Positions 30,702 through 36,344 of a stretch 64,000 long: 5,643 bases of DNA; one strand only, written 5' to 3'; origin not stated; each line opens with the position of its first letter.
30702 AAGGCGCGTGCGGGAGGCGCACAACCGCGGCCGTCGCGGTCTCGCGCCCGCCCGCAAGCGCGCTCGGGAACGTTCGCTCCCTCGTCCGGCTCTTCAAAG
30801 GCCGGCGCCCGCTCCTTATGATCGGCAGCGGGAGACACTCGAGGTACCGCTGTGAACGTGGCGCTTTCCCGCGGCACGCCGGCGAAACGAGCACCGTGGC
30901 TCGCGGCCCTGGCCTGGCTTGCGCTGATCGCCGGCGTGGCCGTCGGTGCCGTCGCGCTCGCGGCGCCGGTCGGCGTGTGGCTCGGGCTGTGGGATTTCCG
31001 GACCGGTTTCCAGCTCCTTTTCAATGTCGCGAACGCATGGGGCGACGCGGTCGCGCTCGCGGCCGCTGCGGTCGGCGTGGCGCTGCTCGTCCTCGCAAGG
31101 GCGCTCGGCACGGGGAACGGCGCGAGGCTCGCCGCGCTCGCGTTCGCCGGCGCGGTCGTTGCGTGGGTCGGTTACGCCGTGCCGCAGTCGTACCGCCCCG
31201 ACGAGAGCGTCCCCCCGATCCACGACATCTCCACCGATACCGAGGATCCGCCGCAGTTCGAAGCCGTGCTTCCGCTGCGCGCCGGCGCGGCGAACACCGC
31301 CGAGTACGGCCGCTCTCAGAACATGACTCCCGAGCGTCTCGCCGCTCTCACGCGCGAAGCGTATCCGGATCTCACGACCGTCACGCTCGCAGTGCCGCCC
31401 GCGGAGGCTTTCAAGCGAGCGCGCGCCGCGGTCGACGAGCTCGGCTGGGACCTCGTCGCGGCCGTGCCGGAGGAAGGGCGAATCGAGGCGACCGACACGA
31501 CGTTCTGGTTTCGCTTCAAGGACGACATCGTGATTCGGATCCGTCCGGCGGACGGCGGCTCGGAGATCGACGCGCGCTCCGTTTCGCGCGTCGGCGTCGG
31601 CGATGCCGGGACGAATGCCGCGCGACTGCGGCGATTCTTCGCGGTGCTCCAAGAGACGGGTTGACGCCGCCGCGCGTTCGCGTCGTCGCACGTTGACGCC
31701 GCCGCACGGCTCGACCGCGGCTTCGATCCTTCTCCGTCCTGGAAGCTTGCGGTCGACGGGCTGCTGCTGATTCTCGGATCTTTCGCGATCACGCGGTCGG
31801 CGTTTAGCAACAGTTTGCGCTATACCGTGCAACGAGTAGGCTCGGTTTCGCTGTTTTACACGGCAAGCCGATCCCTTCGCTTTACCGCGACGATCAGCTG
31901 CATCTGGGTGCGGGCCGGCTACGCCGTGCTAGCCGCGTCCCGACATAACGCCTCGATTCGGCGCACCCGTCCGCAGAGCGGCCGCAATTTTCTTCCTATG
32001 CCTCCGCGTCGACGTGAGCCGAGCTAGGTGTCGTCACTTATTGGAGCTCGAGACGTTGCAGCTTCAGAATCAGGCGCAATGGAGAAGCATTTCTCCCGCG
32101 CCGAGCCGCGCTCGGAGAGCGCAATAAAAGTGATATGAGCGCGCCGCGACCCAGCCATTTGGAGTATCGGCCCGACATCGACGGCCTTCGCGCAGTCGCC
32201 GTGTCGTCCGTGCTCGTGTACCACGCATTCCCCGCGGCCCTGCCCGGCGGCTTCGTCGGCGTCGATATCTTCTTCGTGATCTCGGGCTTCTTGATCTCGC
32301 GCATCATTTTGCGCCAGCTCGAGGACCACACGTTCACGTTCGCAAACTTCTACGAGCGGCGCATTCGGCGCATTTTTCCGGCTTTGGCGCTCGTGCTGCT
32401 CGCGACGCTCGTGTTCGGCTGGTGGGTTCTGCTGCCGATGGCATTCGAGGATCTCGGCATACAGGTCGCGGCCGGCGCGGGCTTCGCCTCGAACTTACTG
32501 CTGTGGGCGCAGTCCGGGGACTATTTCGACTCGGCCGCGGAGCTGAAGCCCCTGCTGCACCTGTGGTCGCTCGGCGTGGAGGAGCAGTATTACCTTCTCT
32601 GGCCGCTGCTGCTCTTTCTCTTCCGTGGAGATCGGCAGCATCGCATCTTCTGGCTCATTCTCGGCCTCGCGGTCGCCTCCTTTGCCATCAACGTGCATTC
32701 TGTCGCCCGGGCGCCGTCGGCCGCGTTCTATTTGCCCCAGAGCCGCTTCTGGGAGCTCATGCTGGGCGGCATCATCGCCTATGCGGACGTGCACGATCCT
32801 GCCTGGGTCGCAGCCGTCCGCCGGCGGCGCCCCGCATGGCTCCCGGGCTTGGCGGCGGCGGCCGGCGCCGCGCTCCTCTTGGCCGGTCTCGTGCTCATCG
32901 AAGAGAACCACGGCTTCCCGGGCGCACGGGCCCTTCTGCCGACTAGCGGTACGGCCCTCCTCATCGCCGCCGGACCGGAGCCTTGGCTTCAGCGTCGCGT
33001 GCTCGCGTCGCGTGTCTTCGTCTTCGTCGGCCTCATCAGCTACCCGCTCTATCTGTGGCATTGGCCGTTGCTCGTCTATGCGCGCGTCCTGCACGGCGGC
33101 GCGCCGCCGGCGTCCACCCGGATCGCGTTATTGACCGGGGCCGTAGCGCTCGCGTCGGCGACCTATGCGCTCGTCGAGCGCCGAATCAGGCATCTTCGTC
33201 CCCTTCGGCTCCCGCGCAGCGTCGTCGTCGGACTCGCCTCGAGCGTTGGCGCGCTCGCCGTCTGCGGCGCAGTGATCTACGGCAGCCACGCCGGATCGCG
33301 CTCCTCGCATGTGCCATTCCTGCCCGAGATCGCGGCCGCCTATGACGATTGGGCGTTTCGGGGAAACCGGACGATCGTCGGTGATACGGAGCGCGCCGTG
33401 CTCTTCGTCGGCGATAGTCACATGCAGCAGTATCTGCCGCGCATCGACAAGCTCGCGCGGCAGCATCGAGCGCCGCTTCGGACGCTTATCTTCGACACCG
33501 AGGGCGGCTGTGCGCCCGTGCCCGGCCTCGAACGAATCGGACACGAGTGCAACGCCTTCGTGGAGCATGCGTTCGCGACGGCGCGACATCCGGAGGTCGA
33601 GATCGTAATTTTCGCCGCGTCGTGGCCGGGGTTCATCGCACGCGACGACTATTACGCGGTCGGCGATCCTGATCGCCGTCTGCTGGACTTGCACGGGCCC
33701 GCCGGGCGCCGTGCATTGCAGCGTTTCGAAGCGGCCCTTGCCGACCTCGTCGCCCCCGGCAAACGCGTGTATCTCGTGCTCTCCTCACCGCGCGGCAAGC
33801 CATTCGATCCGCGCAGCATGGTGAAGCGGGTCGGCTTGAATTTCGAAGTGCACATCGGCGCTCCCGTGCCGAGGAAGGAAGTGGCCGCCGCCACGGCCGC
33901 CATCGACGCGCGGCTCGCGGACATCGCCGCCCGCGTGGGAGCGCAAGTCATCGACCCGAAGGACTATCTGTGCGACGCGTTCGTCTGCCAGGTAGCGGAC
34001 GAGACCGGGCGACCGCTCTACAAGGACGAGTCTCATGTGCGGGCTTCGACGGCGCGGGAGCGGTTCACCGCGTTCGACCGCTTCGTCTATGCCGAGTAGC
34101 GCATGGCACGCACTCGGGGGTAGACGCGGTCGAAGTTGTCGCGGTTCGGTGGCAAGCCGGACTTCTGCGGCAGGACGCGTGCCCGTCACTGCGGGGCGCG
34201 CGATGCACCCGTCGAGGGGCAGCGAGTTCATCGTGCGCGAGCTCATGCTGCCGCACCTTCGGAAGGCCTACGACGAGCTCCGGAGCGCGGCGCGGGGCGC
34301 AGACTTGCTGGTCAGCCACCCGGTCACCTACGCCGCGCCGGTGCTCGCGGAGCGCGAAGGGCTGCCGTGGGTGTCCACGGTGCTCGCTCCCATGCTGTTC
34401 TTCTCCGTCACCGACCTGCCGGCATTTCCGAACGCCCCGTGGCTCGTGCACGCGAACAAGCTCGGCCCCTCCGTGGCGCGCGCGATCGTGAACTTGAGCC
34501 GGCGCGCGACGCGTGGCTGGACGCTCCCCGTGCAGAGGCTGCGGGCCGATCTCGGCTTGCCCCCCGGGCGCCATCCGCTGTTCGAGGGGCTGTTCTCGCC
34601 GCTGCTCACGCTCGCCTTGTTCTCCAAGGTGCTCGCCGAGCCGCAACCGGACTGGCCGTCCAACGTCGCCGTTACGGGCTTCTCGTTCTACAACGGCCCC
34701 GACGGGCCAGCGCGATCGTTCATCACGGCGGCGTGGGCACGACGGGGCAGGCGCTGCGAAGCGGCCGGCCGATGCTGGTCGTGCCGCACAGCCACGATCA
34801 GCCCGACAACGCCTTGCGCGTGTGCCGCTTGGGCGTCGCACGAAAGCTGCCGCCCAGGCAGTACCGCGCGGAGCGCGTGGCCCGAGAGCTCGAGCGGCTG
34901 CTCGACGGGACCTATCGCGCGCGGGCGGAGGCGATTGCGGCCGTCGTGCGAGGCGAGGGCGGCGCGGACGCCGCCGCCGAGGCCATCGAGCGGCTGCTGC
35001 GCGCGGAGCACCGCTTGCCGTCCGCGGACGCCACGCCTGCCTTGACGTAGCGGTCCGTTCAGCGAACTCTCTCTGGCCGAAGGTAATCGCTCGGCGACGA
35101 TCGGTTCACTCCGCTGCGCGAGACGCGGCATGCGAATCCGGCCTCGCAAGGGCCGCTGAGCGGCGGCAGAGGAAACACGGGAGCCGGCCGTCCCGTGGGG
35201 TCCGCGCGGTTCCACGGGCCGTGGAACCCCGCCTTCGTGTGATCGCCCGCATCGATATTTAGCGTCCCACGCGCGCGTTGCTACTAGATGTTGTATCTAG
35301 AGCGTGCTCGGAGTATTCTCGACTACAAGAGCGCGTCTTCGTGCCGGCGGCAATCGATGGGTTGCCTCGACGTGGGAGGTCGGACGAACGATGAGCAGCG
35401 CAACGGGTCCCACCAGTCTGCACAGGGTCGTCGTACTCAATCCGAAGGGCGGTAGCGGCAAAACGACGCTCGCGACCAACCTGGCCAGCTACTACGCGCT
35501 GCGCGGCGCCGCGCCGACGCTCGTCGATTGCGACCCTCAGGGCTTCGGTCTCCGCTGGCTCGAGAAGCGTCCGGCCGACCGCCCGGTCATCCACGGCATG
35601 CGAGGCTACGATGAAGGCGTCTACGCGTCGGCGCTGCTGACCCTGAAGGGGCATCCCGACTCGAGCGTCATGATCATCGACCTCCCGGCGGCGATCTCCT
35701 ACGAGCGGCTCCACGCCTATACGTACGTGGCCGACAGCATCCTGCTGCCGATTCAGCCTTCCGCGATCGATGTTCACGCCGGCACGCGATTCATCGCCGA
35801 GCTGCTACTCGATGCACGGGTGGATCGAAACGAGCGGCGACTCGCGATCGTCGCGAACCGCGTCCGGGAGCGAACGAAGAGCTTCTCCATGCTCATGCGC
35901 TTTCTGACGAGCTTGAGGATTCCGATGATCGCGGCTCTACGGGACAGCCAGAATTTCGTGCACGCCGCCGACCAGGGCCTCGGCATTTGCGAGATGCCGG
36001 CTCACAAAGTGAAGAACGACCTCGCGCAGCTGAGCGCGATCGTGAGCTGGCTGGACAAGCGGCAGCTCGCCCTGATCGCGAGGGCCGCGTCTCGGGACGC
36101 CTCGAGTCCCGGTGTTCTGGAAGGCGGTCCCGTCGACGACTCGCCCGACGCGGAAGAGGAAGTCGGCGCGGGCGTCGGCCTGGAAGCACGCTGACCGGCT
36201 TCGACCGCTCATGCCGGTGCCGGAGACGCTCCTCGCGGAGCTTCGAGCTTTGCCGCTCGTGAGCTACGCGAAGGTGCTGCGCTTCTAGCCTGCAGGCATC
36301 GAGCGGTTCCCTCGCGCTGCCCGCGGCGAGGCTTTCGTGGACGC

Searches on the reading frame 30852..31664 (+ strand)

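Call 65: search_protein_families(library=pfam, proteins=[window:30852-31664:+], max_evalue=0.00001)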
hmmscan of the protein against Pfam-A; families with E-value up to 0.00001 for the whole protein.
window:30852-31664:+ (270 aa): 1 family
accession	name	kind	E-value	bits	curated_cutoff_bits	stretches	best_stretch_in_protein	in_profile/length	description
PF07386.16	DUF1499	-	5.3e-22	78.8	22.6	1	125-264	1-112/114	Protein of unknown function (DUF1499)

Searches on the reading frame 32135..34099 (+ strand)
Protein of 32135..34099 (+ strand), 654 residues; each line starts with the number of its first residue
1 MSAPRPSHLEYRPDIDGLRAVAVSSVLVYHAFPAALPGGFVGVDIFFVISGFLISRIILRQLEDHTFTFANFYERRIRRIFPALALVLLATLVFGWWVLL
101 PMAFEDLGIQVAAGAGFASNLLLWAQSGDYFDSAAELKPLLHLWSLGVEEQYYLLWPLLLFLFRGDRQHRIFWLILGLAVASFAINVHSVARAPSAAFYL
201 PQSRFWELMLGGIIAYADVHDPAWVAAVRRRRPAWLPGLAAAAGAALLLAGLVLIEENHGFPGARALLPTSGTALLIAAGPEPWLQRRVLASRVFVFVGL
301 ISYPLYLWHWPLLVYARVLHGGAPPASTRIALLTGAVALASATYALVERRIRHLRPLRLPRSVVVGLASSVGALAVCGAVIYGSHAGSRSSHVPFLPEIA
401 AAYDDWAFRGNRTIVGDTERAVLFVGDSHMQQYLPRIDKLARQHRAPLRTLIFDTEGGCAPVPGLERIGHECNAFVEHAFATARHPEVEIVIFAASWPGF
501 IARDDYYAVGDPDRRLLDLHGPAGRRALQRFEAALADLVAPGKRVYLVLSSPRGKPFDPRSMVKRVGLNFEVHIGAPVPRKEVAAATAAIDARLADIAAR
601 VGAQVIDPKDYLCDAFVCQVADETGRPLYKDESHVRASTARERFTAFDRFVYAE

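Call 65: search_protein_families(library=pfam, proteins=[window:32135-34099:+], max_evalue=0.00001)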
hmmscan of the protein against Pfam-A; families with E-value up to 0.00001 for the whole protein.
window:32135-34099:+ (654 aa): 2 families
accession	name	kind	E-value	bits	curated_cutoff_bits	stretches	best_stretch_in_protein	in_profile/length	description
PF19040.6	SGNH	-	9e-34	117.7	27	1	416-641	17-240/248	SGNH domain (fused to AT3 domains)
PF01757.29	Acyl_transf_3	-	1.6e-31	110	31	1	14-343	3-324/326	Acyltransferase domain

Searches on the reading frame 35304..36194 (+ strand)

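Call 65: search_protein_families(library=pfam, proteins=[window:35304-36194:+], max_evalue=0.00001)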
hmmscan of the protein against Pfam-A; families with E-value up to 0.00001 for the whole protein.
window:35304-36194:+ (296 aa): 2 families
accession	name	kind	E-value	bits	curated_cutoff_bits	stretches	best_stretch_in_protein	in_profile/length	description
PF01656.29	CbiA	-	1.7e-14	54.3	25.4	1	42-226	1-123/125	CobQ/CobB/MinD/ParA nucleotide binding domain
PF13614.12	AAA_31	-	1.4e-08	35.3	27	1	42-80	4-42/177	AAA domain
